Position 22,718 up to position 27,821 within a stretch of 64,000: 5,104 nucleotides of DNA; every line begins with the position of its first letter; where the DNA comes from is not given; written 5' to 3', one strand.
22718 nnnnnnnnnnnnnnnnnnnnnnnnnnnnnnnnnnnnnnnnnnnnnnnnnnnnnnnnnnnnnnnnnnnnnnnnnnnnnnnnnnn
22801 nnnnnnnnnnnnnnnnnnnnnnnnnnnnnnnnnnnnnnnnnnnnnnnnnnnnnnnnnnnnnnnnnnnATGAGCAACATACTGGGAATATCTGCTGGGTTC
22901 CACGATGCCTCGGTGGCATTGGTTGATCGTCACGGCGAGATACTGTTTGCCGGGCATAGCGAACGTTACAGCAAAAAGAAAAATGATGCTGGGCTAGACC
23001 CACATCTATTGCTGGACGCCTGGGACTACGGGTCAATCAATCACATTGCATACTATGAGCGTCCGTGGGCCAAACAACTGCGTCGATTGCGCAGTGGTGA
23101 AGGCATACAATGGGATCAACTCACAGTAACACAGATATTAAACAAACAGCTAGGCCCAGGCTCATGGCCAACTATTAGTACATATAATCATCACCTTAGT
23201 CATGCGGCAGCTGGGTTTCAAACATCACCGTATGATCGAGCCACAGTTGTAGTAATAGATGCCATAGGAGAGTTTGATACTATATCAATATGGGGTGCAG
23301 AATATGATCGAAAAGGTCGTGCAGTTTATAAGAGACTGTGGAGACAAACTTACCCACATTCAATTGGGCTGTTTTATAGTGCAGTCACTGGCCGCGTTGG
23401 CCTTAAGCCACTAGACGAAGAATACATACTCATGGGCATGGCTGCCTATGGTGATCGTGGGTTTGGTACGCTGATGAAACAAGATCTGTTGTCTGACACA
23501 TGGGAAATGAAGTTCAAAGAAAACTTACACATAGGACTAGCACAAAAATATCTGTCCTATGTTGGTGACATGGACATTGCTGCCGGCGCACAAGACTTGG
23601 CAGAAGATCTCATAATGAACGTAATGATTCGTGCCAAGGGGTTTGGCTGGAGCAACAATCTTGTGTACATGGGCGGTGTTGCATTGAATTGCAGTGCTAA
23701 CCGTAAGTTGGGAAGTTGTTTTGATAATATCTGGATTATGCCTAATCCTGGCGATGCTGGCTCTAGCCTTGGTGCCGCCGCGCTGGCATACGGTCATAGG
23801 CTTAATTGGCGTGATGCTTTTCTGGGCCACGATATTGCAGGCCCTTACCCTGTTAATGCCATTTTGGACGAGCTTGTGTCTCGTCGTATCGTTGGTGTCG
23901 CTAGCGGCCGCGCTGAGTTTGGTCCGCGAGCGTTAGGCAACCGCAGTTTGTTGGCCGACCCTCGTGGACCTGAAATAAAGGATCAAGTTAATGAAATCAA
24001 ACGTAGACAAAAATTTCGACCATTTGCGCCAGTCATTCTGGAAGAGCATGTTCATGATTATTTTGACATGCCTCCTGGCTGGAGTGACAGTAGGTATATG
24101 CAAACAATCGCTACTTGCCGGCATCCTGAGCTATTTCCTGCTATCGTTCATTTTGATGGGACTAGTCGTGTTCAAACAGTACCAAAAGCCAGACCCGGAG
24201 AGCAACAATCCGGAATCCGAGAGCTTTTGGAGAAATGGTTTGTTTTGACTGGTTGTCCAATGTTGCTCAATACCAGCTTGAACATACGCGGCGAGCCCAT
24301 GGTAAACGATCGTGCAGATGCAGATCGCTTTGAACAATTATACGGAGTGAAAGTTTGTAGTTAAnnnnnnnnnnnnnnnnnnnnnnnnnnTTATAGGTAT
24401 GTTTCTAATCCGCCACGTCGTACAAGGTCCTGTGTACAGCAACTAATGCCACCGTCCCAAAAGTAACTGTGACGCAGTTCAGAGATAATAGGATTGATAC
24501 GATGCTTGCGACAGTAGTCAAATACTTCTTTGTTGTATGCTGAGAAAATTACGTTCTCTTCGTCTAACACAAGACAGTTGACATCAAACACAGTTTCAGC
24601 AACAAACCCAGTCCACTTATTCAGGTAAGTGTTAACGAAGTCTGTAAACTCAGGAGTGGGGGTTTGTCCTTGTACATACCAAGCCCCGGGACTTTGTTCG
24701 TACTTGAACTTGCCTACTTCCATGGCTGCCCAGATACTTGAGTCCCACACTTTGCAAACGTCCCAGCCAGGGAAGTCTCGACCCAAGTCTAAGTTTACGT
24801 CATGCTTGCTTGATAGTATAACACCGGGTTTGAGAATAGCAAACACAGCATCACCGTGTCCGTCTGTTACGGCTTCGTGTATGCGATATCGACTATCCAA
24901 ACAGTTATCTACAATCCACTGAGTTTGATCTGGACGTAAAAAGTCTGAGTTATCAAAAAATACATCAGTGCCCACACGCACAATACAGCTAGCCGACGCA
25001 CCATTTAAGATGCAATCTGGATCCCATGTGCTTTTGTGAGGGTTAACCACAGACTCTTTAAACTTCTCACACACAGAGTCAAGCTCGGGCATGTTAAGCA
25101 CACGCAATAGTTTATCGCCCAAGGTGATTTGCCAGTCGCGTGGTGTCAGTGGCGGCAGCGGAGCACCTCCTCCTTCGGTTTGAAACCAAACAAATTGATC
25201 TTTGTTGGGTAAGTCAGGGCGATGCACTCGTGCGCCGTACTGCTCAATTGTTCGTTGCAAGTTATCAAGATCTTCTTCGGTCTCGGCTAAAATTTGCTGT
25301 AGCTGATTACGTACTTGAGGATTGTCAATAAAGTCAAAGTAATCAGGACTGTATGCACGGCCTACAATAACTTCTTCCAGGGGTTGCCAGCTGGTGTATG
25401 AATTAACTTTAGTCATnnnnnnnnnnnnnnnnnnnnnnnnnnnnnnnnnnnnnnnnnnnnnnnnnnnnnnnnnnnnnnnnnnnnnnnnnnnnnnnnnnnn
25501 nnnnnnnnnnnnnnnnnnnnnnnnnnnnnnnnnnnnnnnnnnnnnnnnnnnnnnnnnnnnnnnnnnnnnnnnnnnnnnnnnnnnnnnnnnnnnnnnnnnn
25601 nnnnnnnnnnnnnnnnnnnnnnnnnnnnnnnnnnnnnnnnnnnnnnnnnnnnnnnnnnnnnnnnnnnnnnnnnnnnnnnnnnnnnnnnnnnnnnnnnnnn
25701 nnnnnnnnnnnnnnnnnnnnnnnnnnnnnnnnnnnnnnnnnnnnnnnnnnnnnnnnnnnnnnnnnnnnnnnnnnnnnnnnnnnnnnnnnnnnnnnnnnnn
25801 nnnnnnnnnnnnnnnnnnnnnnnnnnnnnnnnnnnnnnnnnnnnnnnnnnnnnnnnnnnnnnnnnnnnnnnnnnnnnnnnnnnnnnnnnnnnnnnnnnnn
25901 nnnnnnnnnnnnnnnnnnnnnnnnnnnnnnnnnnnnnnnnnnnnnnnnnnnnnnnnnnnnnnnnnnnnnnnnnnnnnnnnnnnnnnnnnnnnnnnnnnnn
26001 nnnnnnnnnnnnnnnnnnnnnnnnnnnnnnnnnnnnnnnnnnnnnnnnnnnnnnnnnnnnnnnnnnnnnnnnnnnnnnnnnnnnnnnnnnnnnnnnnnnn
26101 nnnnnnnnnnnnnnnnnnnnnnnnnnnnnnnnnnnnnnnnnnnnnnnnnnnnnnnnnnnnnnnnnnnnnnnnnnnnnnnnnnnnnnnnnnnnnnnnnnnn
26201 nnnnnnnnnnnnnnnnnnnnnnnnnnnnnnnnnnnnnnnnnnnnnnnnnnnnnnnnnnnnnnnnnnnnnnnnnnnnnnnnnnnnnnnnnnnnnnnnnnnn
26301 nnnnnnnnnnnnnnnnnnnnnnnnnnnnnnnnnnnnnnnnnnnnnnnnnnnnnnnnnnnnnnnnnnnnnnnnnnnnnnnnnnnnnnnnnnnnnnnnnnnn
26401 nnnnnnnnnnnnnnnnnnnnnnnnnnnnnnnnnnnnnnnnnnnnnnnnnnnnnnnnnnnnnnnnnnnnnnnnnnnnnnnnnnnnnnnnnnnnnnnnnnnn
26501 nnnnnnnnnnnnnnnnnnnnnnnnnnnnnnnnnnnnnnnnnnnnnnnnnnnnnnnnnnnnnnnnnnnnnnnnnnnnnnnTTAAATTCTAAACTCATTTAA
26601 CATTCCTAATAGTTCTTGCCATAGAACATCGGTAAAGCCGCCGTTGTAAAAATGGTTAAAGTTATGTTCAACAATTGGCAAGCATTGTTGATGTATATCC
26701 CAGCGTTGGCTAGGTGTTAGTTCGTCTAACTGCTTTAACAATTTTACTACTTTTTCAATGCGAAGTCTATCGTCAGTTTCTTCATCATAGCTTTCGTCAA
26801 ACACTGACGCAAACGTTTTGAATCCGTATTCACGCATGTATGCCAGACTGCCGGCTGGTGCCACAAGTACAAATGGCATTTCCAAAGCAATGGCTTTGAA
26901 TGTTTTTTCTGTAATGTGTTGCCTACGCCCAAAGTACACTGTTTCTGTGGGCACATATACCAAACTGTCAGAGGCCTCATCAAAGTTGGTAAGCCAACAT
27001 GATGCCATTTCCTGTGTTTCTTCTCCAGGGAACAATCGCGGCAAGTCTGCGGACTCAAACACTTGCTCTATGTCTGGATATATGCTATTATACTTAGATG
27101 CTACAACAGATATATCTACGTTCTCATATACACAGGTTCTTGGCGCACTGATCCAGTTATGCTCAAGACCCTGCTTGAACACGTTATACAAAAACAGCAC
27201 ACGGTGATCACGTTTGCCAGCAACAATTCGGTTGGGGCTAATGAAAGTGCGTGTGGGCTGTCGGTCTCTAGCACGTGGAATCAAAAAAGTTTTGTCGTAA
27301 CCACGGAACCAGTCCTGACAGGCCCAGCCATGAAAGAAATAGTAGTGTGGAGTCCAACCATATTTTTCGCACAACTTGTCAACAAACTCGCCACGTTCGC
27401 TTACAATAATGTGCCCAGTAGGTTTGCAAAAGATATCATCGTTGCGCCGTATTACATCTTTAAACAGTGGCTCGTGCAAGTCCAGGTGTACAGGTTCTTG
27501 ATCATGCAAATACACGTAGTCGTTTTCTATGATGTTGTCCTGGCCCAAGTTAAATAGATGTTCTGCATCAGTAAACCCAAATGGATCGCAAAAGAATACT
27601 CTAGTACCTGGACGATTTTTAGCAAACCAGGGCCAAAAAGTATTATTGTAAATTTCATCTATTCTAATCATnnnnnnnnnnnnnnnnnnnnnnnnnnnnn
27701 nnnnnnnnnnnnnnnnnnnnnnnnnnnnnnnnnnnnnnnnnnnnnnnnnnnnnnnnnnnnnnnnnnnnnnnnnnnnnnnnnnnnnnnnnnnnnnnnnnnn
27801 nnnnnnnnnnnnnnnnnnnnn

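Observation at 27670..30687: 1005-aa protein with eight tandem ~80-residue repeats and a C-terminal domain duplicated in a second gene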

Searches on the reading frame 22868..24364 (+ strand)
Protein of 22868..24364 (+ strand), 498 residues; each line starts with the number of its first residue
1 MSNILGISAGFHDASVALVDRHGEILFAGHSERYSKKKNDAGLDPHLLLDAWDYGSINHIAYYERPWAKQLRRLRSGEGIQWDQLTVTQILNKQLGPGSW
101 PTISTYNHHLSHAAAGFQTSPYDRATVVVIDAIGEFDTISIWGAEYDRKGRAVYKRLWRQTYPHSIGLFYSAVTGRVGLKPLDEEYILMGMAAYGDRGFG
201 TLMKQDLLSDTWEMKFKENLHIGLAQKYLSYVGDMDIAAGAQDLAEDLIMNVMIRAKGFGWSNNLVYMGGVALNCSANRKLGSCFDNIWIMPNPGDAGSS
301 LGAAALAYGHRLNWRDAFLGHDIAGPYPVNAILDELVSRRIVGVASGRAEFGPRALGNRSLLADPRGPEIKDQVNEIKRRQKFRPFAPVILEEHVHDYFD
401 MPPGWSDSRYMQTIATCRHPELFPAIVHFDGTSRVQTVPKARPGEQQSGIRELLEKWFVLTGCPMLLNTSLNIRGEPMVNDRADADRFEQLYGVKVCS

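Call 14: search_protein_families(library=pfam, proteins=[window:22868-24364:+], max_evalue=0.01)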
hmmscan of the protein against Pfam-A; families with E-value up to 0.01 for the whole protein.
window:22868-24364:+ (498 aa): 2 families
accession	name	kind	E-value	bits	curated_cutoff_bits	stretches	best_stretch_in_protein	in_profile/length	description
PF16861.10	Carbam_trans_C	-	6.5e-47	159.7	27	1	335-487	3-151/170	Carbamoyltransferase C-terminus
PF02543.21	Carbam_trans_N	-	4e-35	122.3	24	2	100-304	124-345/346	Carbamoyltransferase N-terminus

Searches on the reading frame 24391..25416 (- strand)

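Call 14: search_protein_families(library=pfam, proteins=[window:24391-25416:-], max_evalue=0.01)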
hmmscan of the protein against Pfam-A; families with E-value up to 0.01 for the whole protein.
window:24391-25416:- (341 aa): 0 families

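Call 33: search_protein_families(library=phrogs, proteins=[window:24391-25416:-], max_evalue=0.001)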
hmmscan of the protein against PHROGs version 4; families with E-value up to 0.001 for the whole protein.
window:24391-25416:- (341 aa): 1 family
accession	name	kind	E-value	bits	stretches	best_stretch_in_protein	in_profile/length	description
phrog_25854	-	unknown function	1.1e-14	55.5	1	2-339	2-321/323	-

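Call 86: search_protein_families(library=ncbifam, proteins=[window:24391-25416:-], max_evalue=0.01)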
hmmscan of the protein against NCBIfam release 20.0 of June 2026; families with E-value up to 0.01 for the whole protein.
window:24391-25416:- (341 aa): 0 families

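Call 99: search_protein_families(library=padloc, proteins=[window:24391-25416:-], max_evalue=0.01)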
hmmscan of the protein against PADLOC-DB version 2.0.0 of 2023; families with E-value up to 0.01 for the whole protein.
window:24391-25416:- (341 aa): 0 families

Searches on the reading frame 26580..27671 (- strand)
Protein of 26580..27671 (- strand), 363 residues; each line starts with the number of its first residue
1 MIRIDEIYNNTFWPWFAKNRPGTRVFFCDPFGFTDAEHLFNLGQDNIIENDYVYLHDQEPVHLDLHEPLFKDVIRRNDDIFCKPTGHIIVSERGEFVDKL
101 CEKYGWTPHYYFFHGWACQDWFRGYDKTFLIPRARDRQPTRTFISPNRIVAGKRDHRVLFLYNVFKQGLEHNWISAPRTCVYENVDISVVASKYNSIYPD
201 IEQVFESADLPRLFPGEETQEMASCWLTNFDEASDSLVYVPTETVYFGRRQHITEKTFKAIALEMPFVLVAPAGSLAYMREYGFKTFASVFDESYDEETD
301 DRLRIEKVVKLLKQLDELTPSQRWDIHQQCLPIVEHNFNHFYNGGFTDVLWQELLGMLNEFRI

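Call 14: search_protein_families(library=pfam, proteins=[window:26580-27671:-], max_evalue=0.01)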
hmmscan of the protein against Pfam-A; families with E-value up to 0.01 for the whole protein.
window:26580-27671:- (363 aa): 0 families

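Call 33: search_protein_families(library=phrogs, proteins=[window:26580-27671:-], max_evalue=0.001)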
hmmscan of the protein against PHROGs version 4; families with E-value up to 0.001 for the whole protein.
window:26580-27671:- (363 aa): 0 families

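Call 67: search_solved_structures(query=window:26580-27671:-, max_evalue=5)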
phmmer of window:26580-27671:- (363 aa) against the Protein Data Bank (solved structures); distinct sequences matched with E-value up to 5: 11.
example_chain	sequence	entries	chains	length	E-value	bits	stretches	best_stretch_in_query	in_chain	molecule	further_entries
8wt0_A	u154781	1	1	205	0.0025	20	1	111-207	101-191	Cell filamentation protein Fic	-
3b1y_A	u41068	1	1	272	1.2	11.2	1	69-103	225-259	Ferrous iron uptake transporter protein B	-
3b1x_A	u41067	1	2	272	1.2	11.2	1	69-103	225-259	Ferrous iron uptake transporter protein B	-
3b1z_A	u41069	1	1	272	1.2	11.2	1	69-103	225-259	Ferrous iron uptake transporter protein B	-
3lx5_A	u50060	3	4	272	1.2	11.2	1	69-103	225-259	Ferrous iron uptake transporter protein B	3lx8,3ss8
3tah_A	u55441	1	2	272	1.2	11.2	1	69-103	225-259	Ferrous iron uptake transporter protein B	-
3b1v_A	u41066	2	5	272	1.2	11.2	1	69-103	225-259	Ferrous iron uptake transporter protein B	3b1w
7bvu_A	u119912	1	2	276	1.3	11.1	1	69-103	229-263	Ferrous iron transport protein B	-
7bwv_A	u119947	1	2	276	1.3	11.1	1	69-103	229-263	Ferrous iron transport protein B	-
4non_A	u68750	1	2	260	1.5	10.9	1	69-102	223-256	Ferrous iron uptake transporter protein B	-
7nsr_A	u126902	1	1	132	2.3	10.3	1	260-328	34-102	Myelin P2 protein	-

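Call 86: search_protein_families(library=ncbifam, proteins=[window:26580-27671:-], max_evalue=0.01)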
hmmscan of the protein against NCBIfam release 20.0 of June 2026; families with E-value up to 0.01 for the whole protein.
window:26580-27671:- (363 aa): 0 families

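Call 99: search_protein_families(library=padloc, proteins=[window:26580-27671:-], max_evalue=0.01)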
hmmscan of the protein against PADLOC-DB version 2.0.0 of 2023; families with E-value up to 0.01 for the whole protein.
window:26580-27671:- (363 aa): 0 families
